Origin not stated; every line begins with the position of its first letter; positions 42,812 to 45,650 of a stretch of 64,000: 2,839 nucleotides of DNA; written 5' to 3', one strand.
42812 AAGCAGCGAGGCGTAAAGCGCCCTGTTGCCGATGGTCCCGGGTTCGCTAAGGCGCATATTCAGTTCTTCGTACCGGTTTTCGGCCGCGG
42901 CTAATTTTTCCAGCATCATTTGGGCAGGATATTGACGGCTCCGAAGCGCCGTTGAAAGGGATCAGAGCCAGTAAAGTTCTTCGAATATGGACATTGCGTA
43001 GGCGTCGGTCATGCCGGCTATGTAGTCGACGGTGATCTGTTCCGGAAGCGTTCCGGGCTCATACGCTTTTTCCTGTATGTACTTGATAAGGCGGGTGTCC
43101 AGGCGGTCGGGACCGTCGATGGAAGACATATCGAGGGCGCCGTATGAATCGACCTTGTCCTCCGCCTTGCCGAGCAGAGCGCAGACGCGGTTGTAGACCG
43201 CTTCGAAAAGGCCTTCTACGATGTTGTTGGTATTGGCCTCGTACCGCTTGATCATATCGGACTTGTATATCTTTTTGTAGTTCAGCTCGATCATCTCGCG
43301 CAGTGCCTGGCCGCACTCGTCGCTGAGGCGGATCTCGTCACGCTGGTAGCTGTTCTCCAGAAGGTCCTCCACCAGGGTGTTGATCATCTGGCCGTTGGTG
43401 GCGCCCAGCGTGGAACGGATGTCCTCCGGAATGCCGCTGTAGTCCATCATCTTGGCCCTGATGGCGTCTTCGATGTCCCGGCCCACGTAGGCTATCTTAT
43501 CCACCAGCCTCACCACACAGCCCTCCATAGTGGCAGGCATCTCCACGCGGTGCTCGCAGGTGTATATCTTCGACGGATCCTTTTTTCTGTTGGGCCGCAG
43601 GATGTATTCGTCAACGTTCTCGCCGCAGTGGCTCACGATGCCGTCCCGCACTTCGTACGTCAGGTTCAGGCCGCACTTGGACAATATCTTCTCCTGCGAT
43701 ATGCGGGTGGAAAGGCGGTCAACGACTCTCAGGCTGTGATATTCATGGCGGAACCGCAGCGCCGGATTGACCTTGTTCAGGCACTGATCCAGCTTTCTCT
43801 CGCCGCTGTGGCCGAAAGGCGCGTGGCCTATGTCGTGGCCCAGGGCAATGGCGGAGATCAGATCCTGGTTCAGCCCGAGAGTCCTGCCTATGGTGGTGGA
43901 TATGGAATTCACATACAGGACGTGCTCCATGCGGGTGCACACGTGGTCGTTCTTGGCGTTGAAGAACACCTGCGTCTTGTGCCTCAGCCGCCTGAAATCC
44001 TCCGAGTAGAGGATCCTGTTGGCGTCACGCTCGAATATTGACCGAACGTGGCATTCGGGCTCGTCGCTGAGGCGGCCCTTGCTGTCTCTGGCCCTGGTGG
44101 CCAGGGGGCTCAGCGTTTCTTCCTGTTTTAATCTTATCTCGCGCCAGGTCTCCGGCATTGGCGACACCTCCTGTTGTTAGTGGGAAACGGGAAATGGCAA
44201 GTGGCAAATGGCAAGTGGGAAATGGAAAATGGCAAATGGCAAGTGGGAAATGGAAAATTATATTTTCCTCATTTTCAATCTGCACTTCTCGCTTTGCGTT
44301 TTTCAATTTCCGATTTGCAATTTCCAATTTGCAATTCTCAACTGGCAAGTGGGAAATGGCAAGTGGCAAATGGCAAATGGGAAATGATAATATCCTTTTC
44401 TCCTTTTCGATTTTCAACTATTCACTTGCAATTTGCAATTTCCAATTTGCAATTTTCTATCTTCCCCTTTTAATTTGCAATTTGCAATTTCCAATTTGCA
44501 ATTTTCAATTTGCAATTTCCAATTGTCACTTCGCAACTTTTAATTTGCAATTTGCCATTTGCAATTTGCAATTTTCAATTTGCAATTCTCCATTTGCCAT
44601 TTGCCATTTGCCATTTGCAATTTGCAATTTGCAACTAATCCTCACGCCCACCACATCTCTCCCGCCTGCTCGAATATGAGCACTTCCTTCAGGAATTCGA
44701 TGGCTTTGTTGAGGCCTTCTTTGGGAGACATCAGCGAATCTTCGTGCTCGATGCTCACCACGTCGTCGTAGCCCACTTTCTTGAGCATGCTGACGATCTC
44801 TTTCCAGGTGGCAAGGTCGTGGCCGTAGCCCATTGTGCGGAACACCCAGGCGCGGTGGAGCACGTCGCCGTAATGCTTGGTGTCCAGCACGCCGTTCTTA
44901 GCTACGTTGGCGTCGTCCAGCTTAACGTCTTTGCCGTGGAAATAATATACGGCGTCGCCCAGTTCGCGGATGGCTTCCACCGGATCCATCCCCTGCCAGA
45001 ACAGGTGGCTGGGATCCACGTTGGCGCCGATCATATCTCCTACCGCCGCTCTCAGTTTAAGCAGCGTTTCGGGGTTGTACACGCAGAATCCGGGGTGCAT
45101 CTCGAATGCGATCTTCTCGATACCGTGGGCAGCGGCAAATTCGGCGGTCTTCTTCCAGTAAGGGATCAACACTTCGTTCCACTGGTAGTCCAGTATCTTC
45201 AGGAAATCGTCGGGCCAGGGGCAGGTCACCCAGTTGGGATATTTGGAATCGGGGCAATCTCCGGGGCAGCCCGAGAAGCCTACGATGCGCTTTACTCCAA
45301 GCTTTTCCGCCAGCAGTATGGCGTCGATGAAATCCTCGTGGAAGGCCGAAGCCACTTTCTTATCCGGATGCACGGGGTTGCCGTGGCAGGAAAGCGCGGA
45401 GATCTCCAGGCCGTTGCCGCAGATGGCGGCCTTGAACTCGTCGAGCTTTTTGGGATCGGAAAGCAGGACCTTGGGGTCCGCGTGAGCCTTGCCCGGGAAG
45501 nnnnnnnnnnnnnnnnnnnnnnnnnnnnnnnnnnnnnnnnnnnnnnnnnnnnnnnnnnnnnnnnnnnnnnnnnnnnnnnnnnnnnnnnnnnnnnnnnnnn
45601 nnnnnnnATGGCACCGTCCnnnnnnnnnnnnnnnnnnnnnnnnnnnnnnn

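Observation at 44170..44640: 470-bp block of heptanucleotide tandem repeats in alternating orientation between dGTPase and a sugar-phosphate isomerase gene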

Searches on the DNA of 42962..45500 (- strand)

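Call 8: search_rna_families(source=window, start=43500, end=45500, threshold=evalue, max_evalue=1)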
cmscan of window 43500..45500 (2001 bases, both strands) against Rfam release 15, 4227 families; matches with E-value up to 1: 8.
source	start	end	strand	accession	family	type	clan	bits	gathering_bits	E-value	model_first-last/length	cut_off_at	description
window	44345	44506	+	RF01775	RsaOG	Gene; sRNA;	-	31.5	50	0.019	1-147/147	no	RNA S.aureus Orsay G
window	44475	44571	+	RF03664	MIR6288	Gene; miRNA;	-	21.5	74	0.42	1-92/92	no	MIR6288 microRNA precursor family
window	44293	44383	+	RF04099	MIR837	Gene; miRNA;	-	20.7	117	0.58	1-122/122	no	MIR837 microRNA precursor family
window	43767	43831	-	RF02836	Bcj14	Gene; sRNA;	-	20.3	59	0.78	1-171/171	no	Burkholderia RNA 14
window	44303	44383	+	RF03565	mir-1282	Gene; miRNA;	-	20.2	107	0.89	1-101/101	no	mir-1282 microRNA precursor family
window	44191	44337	+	RF04173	MIR847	Gene; miRNA;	-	20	184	0.33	1-164/164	no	MIR847 microRNA precursor family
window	44341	44476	+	RF01911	MIR2118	Gene; miRNA;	-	19.8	85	0.79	1-170/170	no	MIR2118 microRNA precursor family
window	44428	44499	+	RF00853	mir-304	Gene; miRNA;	-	19.5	99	0.95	1-88/88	no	mir-304 microRNA precursor family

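Call 62: search_rna_families(sources=[L018, L097, L048, L017, L055, L058, L122, L123, L132, L236], threshold=gathering)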
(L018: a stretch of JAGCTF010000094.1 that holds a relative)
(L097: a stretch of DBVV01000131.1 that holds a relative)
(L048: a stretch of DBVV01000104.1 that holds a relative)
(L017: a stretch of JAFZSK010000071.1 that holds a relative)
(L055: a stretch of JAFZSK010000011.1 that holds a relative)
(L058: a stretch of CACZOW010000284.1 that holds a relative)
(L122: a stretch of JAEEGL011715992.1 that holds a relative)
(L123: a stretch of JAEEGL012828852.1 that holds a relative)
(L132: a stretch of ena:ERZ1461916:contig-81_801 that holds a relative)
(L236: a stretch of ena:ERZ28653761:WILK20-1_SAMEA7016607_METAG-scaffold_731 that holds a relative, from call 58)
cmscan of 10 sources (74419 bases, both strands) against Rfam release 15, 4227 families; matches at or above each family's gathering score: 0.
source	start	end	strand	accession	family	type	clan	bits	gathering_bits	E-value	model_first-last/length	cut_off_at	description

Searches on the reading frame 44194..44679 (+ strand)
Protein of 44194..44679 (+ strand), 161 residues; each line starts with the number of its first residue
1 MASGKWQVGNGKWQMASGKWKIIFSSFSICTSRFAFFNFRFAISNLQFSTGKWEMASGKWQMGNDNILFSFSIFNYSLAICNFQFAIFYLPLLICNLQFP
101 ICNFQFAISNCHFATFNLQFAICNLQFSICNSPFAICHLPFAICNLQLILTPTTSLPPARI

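Call 25: find_encoding_contigs(protein=window:44194-44679:+, flank=2000, max_places=10)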
Protein window:44194-44679:+ (161 aa): 6 contigs read that carry it; 1 place shown.
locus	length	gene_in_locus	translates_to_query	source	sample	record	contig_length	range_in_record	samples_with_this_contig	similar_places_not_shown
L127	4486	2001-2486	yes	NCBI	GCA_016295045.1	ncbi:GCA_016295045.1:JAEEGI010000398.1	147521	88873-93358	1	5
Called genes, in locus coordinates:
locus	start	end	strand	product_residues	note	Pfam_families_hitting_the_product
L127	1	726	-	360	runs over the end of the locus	PF03462:PCRF, PF00472:RF-1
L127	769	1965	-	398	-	PF01966:HD, PF13286:HD_assoc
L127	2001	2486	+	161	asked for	-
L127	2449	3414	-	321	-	PF01261:AP_endonuc_2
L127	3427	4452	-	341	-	PF03462:PCRF, PF00472:RF-1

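Call 57: list_cluster_members(proteins=[window:44194-44679:+, P0001])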
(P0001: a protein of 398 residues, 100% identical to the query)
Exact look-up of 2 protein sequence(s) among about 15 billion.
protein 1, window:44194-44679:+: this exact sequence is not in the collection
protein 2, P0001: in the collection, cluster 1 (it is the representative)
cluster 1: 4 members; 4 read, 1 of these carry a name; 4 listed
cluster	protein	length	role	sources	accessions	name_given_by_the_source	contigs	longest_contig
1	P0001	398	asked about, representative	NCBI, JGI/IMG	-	dGTPase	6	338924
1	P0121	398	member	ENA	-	-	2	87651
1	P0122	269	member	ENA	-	-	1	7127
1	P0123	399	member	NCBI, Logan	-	-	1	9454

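Call 58: find_encoding_contigs(protein=P0121, flank=2500, max_places=4)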
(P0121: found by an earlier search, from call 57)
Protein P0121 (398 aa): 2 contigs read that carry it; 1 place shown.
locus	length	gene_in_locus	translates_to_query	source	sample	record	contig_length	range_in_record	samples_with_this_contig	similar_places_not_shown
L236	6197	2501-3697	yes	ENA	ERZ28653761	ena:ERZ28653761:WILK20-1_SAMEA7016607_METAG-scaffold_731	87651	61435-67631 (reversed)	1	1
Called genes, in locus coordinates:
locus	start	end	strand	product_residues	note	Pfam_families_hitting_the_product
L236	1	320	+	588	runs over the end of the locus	PF00773:RNB, PF00575:S1 (weak)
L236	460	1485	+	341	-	PF03462:PCRF, PF00472:RF-1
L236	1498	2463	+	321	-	PF01261:AP_endonuc_2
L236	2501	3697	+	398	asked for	PF01966:HD, PF13286:HD_assoc (weak)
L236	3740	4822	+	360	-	PF03462:PCRF, PF00472:RF-1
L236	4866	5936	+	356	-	PF01300:Sua5_yciO_yrdC, PF03481:Sua5_C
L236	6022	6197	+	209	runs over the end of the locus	PF14681:UPRTase, PF00156:Pribosyltran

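Call 59: find_encoding_contigs(protein=P0123, flank=2500, max_places=4)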
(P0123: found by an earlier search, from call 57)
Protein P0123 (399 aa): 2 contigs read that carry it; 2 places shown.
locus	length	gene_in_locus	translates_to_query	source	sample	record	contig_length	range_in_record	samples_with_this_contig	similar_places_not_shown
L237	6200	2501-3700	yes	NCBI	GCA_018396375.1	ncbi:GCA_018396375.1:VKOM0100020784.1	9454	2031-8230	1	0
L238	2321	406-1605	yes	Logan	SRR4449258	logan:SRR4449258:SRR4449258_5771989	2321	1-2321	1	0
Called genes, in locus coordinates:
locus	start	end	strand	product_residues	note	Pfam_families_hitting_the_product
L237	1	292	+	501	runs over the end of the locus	PF00773:RNB, PF00575:S1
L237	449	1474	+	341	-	PF03462:PCRF, PF00472:RF-1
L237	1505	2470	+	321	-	PF01261:AP_endonuc_2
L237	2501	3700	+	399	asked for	PF01966:HD, PF13286:HD_assoc (weak)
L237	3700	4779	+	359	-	PF03462:PCRF, PF00472:RF-1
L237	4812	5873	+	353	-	PF01300:Sua5_yciO_yrdC, PF03481:Sua5_C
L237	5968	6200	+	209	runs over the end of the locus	PF14681:UPRTase, PF00156:Pribosyltran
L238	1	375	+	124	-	?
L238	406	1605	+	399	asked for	PF01966:HD, PF13286:HD_assoc (weak)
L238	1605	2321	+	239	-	?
